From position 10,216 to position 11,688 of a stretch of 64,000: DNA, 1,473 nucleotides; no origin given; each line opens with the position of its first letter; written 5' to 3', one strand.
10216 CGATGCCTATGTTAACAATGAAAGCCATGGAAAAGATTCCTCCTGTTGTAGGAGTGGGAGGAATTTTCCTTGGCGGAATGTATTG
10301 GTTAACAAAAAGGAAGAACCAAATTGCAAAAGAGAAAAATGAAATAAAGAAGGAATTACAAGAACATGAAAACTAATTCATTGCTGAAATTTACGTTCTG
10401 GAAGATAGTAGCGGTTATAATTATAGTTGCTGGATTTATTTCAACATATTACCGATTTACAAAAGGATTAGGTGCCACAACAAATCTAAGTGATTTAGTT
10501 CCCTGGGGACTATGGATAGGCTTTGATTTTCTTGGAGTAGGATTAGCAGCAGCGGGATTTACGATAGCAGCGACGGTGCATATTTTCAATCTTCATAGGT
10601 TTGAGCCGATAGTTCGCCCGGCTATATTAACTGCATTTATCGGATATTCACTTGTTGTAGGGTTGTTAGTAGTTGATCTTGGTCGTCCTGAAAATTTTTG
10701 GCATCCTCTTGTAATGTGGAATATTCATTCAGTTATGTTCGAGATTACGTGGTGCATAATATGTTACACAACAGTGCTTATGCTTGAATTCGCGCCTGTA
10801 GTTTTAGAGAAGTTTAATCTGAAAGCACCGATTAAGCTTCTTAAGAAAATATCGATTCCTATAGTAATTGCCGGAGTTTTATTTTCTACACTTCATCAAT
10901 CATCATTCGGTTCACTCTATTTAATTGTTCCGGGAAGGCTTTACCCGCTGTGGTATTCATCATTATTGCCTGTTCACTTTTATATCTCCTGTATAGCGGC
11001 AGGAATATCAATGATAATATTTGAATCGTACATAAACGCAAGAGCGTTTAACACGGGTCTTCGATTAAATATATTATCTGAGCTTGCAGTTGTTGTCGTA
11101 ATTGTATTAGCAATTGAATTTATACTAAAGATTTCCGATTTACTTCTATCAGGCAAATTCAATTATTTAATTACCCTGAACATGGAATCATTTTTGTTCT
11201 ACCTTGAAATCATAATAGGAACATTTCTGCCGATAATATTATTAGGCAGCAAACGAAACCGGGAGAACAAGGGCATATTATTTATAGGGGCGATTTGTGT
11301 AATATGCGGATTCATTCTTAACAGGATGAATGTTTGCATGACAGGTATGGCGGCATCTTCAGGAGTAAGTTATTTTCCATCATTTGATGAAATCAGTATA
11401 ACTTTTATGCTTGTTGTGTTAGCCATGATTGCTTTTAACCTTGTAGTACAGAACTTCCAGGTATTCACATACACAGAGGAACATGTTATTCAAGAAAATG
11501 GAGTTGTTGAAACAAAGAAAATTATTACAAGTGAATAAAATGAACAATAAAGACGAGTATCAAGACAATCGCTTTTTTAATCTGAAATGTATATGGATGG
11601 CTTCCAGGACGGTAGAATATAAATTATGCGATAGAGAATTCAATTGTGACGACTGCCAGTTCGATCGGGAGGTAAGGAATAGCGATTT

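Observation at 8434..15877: Orphan NrfC/NrfD-type membrane redox module with three unusual partners, under a dedicated heme-sensor kinase and sigma-54 activator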

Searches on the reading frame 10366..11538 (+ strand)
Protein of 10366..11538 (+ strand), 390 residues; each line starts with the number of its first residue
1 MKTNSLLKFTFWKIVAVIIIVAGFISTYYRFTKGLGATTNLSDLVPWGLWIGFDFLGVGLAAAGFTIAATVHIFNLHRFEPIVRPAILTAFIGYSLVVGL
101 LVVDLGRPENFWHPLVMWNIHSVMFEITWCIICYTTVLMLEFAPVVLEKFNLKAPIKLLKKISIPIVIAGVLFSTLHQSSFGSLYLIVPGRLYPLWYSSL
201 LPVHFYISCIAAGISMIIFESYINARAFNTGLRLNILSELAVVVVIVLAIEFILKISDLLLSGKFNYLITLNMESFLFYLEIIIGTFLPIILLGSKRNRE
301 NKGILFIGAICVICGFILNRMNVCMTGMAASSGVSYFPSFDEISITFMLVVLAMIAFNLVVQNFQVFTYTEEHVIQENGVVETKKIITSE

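Call 3: search_protein_families(library=pfam, proteins=[window:10366-11538:+], max_evalue=0.01)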
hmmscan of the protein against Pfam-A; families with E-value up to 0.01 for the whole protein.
window:10366-11538:+ (390 aa): 1 family
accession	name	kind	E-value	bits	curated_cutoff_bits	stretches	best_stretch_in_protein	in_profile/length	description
PF03916.19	NrfD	-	2e-23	83.9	25.8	1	39-328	3-309/313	Polysulphide reductase, NrfD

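Call 4: search_protein_families(library=ncbifam, proteins=[window:10366-11538:+], max_evalue=0.01)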
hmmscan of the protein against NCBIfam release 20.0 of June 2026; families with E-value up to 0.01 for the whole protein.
window:10366-11538:+ (390 aa): 4 families
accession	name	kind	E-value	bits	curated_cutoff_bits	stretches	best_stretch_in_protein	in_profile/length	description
NF045714.1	sulf_resp_HmcC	equivalog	1e-85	288.3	550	1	11-368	3-369/376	sulfate respiration complex protein HmcC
NF008133.1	PRK10881.1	equivalog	8.2e-82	275.7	450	1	14-367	17-374/377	Ni/Fe-hydrogenase cytochrome b subunit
NF041784.1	mnquin_red_QrcD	equivalog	7.4e-35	121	570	1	4-368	13-402/408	menaquinone reductase integral membrane subunit QrcD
NF045798.1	DsrP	equivalog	1.2e-16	61.1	350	1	7-361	10-337/346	sulfate reduction electron transfer complex DsrMKJOP subunit DsrP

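Call 78: search_solved_structures(query=window:10366-11538:+, max_evalue=0.01, show_alignments=1)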
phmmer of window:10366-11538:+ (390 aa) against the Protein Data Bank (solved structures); distinct sequences matched with E-value up to 0.01: 0.
